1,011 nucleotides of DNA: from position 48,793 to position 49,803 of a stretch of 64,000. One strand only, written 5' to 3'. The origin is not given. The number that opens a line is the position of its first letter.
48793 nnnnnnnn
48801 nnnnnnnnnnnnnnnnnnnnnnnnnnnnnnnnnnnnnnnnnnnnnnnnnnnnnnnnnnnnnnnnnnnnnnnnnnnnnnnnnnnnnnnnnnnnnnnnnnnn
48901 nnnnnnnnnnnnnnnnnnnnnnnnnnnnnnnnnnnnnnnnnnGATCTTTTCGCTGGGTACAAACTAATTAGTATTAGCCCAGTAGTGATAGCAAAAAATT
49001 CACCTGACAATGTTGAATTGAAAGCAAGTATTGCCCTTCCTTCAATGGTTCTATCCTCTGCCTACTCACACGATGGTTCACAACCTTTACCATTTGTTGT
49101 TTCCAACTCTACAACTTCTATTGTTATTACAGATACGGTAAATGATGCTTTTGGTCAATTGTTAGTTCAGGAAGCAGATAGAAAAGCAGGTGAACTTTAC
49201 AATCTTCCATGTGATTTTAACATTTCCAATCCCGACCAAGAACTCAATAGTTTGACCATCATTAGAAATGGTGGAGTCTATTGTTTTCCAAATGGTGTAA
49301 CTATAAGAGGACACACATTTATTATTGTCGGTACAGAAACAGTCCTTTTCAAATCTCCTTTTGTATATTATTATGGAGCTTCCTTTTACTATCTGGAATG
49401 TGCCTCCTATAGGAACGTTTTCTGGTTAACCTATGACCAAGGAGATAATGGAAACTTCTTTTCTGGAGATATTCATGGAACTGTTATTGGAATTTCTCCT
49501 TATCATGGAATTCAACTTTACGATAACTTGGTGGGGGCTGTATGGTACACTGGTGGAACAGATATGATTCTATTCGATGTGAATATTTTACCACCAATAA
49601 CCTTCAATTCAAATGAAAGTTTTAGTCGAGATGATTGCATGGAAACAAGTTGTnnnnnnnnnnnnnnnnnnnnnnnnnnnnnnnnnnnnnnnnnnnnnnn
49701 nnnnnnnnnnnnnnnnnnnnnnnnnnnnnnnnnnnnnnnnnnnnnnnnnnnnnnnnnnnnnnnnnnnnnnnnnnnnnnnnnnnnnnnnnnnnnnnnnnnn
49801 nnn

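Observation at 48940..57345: Five tandem ice-binding-like (DUF3494-type beta-helix) modules embedded between EGF arrays of a eukaryotic membrane protein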

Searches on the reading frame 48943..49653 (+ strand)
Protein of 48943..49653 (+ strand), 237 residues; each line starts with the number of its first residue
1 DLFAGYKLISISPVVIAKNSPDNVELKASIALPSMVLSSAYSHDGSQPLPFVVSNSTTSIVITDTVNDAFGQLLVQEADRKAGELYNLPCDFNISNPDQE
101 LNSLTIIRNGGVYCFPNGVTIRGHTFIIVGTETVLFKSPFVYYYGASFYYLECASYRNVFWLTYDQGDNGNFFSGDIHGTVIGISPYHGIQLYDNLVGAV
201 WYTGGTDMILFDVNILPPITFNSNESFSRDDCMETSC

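Call 6: search_protein_families(library=pfam, max_evalue=10, proteins=[window:48943-49653:+])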
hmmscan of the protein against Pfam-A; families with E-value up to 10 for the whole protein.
seq(237 aa): 0 families

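Call 9: find_homologous_proteins(query=A1, max_evalue=0.001)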
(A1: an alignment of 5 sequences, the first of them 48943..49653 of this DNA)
Query A1 (5 sequences): 2513 candidates shared short words with the query, none scored E <= 0.001.

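Call 16: search_solved_structures(query=A1, max_evalue=10, show_alignments=2)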
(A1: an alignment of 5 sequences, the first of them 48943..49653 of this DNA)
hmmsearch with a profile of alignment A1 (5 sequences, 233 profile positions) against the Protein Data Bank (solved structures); distinct sequences matched with E-value up to 10: 0.

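Call 18: predict_structure(alignment_id=A1)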
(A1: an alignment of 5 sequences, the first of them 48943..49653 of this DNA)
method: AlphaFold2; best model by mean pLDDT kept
length: 237 residues; sequences in the alignment: 5
mean_pLDDT: 71.4   pTM: 0.73
mean pLDDT of the five models: 71.4, 64.9, 64.2, 44.9, 42.4
residues with pLDDT >= 90: 15; 70-90: 137; 50-70: 50; < 50: 35
segments of 3 or more residues with pLDDT < 50: 42-57, 228-237
pLDDT, mean of each block of 10 residues (from residue 1): 69 72 57 64 43 42 74 83 89 83 61 89 79 87 82 77 74 84 78 83 79 66 47 42
secondary structure, 60 per line:
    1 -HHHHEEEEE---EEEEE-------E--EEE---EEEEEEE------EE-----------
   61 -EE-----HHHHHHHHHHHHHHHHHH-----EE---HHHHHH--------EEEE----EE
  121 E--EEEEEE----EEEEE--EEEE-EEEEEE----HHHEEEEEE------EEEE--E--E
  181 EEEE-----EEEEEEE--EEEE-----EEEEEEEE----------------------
elements in order: H2-5 E6-10 E14-18 E29-31 E35-41 H69-86 H97-102 E111-114 E119-121 E124-129 E134-138 E141-144 E146-151 E159-164 E171-174 E180-184 E190-196 E199-202 E208-215

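Call 20: search_protein_representatives(alignment_id=A1)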
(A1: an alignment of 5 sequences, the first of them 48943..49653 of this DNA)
Query: 5 sequences, 233 profile positions. Proteins with E-value up to 0.001 (for the whole library): 8; up to 1e-10: 4; up to 1e-30: 2. The best 8 are listed.
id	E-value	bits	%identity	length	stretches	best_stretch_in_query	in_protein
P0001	0.0e+00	1540.4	-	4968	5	1-233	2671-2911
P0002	7.4e-63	228.9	-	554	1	1-233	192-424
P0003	1.1e-17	81.0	-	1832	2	3-158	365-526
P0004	8.4e-15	71.6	-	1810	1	2-233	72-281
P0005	5.3e-10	55.9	-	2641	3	43-229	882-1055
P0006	6.5e-09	52.3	-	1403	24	138-177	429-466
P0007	4.8e-06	42.9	-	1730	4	56-206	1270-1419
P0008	1.4e-05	41.4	-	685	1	6-166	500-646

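Call 23: search_protein_families(library=pfam, max_evalue=0.1, proteins=[P0002, P0003, P0004, P0005, P0007, P0008])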
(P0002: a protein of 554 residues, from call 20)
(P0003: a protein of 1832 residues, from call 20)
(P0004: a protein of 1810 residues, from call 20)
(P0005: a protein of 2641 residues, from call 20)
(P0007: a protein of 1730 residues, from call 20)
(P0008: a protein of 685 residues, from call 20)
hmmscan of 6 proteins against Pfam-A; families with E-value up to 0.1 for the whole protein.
P0002 (554 aa): 5 families
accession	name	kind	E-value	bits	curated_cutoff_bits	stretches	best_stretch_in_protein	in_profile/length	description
PF23106.1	EGF_Teneurin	-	1.1e-18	67.5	24.3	4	119-144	5-29/30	Teneurin-like EGF domain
PF07974.19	EGF_2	-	7.8e-18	65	22.1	4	116-142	5-32/32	EGF-like domain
PF25024.1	EGF_TEN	-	6.6e-14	52.5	65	3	67-147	56-127/234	Teneurin EGF domain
PF12661.13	hEGF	-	0.031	15.2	29.3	1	79-97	1-22/22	Human growth factor-like EGF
PF23301.1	EGF_PEAR1L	-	0.044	14.3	37.5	0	438-468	15-45/49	Platelet endothelial aggregation receptor 1-like, EGF domain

P0003 (1832 aa): 6 families
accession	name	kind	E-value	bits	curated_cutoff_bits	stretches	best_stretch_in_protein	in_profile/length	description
PF02010.21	REJ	-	3e-18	66.1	25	1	986-1344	40-429/452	REJ domain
PF25024.1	EGF_TEN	-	1.3e-17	64.6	65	3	254-357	3-94/234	Teneurin EGF domain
PF07974.19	EGF_2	-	1.4e-10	41.7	22.1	3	289-314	5-32/32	EGF-like domain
PF23106.1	EGF_Teneurin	-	3.6e-06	27.4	24.3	2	292-316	5-29/30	Teneurin-like EGF domain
PF11999.13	Ice_binding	-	0.0023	18.1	28.7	1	121-211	101-200/208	Ice-binding-like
PF25101.1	Spectrin_7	-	0.061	14.1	27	0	1335-1378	26-69/99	Animal spectrin repeats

P0004 (1810 aa): 5 families
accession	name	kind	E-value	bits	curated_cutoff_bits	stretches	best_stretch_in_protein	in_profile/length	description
PF25024.1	EGF_TEN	-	4.8e-19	69.3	65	4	330-477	3-129/234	Teneurin EGF domain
PF07974.19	EGF_2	-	2.9e-14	53.6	22.1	4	443-470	4-32/32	EGF-like domain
PF02010.21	REJ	-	3.3e-13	49.5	25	1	982-1261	154-446/452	REJ domain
PF23106.1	EGF_Teneurin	-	1.4e-12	47.9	24.3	4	40-65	5-29/30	Teneurin-like EGF domain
PF22352.2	K319L-like_PKD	-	0.0031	17.9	27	0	748-809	12-70/84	K319L-like, PKD domain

P0005 (2641 aa): 5 families
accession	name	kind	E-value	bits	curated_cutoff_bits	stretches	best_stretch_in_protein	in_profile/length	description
PF23106.1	EGF_Teneurin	-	1.7e-36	124.4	24.3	9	779-804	4-28/30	Teneurin-like EGF domain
PF07974.19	EGF_2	-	2e-35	121.2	22.1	8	322-348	5-32/32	EGF-like domain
PF25024.1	EGF_TEN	-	1.1e-27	97.5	65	4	695-864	3-144/234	Teneurin EGF domain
PF00008.33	EGF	-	9.6e-06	26.2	21.5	1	654-676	6-32/32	EGF-like domain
PF23301.1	EGF_PEAR1L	-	0.0038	17.7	37.5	2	403-428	12-36/49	Platelet endothelial aggregation receptor 1-like, EGF domain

P0007 (1730 aa): 3 families
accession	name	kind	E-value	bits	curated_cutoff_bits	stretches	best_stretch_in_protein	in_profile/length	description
PF11999.13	Ice_binding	-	2.6e-118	393.6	28.7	4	1231-1410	1-203/208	Ice-binding-like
PF16403.11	Bact_surface_Ig-like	-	9.5e-33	112.5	27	2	234-306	1-71/71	Bacterial surface protein, Ig-like domain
PF02494.22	HYR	-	0.0042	17.8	21.7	0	616-690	1-76/81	HYR domain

P0008 (685 aa): 2 families
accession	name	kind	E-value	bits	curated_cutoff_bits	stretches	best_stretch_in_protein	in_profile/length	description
PF10142.15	PhoPQ_related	-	4e-94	315.8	20.3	1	45-416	2-367/367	PhoPQ-activated pathogenicity-related protein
PF11999.13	Ice_binding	-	2.4e-11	44.1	28.7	1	503-668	15-192/208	Ice-binding-like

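Call 26: list_cluster_members(proteins=[P0001, P0002, P0003, P0004, P0005, P0008, P0007])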
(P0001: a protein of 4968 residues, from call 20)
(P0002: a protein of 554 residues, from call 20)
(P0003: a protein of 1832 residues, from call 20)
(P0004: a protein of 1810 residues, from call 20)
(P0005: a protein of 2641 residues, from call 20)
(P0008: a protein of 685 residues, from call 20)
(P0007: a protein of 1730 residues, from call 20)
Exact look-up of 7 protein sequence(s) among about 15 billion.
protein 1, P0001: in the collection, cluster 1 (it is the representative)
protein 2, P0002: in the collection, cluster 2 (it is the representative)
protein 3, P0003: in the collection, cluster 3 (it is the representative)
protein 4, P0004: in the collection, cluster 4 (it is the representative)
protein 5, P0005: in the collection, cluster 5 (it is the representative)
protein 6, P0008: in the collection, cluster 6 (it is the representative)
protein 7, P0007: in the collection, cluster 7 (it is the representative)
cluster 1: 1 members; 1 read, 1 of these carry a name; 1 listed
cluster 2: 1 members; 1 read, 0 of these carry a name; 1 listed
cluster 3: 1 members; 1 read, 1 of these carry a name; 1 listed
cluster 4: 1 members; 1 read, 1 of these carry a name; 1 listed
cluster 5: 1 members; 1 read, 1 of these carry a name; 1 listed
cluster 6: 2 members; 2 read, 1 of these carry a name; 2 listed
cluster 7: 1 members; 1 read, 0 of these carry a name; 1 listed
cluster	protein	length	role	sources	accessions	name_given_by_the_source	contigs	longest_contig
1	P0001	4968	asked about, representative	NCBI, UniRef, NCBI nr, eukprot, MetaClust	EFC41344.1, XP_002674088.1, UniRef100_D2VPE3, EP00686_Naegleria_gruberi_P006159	predicted protein [Naegleria gruberi] | Predicted protein n=1 Tax=Naegleria gruberi TaxID=5762 RepID=D2VPE3_NAEGR | uncharacterized protein NAEGRDRAFT_51207 [Naegleria gruberi]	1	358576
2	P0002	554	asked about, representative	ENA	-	-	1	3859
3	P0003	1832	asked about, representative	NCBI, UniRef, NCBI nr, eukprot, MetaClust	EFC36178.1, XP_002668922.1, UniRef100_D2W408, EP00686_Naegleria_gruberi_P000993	predicted protein [Naegleria gruberi] | Predicted protein n=1 Tax=Naegleria gruberi TaxID=5762 RepID=D2W408_NAEGR | uncharacterized protein NAEGRDRAFT_76139 [Naegleria gruberi]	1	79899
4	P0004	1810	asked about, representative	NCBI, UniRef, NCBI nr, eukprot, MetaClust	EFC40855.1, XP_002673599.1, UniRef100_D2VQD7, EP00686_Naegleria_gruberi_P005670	predicted protein [Naegleria gruberi] | Predicted protein n=1 Tax=Naegleria gruberi TaxID=5762 RepID=D2VQD7_NAEGR | uncharacterized protein NAEGRDRAFT_71188 [Naegleria gruberi]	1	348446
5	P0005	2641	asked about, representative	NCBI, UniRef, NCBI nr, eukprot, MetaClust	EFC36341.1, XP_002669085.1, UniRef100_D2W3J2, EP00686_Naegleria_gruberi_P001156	predicted protein [Naegleria gruberi] | Predicted protein n=1 Tax=Naegleria gruberi TaxID=5762 RepID=D2W3J2_NAEGR | uncharacterized protein NAEGRDRAFT_75960 [Naegleria gruberi]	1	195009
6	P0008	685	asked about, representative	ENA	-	-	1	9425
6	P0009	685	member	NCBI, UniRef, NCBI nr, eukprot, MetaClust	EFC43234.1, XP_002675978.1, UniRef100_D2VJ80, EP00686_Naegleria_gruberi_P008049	predicted protein [Naegleria gruberi] | Predicted protein n=1 Tax=Naegleria gruberi TaxID=5762 RepID=D2VJ80_NAEGR | uncharacterized protein NAEGRDRAFT_49989 [Naegleria gruberi]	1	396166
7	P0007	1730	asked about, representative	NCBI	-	-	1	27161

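Call 42: find_encoding_contigs(protein=P0002, flank=5000, max_places=3)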
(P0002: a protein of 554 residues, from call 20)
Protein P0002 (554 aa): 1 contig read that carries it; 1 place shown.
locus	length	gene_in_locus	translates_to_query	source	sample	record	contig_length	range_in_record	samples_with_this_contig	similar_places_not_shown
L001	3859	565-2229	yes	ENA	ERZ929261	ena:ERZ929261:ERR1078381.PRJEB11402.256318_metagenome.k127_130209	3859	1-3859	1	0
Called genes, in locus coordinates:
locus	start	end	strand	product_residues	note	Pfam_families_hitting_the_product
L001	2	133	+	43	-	?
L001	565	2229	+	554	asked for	PF25024:EGF_TEN (weak), PF07974:EGF_2 (faint), PF23301:EGF_PEAR1L (faint), PF23106:EGF_Teneurin (weak)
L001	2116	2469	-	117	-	-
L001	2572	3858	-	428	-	?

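Call 43: find_encoding_contigs(protein=P0007, flank=6000, max_places=2)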
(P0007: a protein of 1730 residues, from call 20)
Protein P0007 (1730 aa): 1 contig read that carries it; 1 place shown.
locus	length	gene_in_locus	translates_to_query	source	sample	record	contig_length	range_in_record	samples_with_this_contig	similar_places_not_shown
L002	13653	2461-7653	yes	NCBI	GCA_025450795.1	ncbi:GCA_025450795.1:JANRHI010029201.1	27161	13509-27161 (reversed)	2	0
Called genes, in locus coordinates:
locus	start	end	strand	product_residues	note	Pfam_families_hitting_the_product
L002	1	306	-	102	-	?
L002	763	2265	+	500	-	PF00413:Peptidase_M10 (weak)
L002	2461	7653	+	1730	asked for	PF11999:Ice_binding, PF16403:Bact_surface_Ig-like, PF11999:Ice_binding, PF16403:Bact_surface_Ig-like, PF11999:Ice_binding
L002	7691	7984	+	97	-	-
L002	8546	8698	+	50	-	-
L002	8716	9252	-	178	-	-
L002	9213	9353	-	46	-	-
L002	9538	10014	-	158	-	PF00210:Ferritin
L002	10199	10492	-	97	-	PF14947:HTH_45 (weak)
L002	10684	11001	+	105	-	PF11999:Ice_binding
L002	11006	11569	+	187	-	PF00210:Ferritin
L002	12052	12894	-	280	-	-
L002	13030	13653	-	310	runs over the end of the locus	-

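Call 64: find_homologous_proteins(query=P0008, max_evalue=0.00001)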
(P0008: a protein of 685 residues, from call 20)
Query P0008 (685 aa): 516 proteins with E <= 0.00001 among 8000 candidates; the best 120 are listed.
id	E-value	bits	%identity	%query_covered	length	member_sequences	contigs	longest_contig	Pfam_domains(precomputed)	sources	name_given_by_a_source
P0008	0.0e+0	1565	100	100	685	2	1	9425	PF11999.14,PF10142.16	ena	-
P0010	1.1e-128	449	46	65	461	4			PF10142.16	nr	nr:unnamed protein product [Naegleria fowleri]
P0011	1.2e-120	422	46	61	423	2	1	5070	PF10142.16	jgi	-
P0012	1.6e-114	402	43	72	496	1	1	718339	PF10142.16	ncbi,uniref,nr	ncbi:hypothetical protein C9374_001477 [Naegleria lovaniensis]|uniref:Uncharacterized protein n=1 Ta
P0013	4.5e-109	384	34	65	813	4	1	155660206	PF10142.16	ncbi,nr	ncbi:hypothetical protein DPMN_035212 [Dreissena polymorpha]|nr:hypothetical protein DPMN_035212 [Dr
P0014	2.0e-80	289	37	71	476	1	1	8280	PF10142.16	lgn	-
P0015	2.3e-80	289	39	64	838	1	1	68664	PF00415.25,PF13540.13,PF10142.16,PF25390.2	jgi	jgi:PhoPQ-activated pathogenicity-related protein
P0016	6.3e-80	288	37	68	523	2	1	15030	PF10142.16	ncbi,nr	ncbi:MAG: PhoPQ-activated pathogenicity-related family protein [Verrucomicrobiae bacterium]|nr:PhoPQ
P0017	7.2e-80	287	36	70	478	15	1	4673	PF10142.16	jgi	jgi:PhoPQ-activated pathogenicity-related protein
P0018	7.3e-80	287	38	64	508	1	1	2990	PF10142.16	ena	-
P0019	2.7e-79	286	38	65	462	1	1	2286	PF10142.16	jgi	jgi:PhoPQ-activated pathogenicity-related protein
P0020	4.8e-79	285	38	65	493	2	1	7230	PF10142.16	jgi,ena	-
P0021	5.3e-79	285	35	71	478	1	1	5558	PF10142.16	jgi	jgi:PhoPQ-activated pathogenicity-related protein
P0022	5.7e-79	284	37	65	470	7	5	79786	PF10142.16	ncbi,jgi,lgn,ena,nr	ncbi:MAG TPA: PhoPQ-activated pathogenicity-related family protein [Candidatus Paceibacterota bacter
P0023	1.0e-78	284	37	65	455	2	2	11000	PF10142.16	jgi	jgi:PhoPQ-activated pathogenicity-related protein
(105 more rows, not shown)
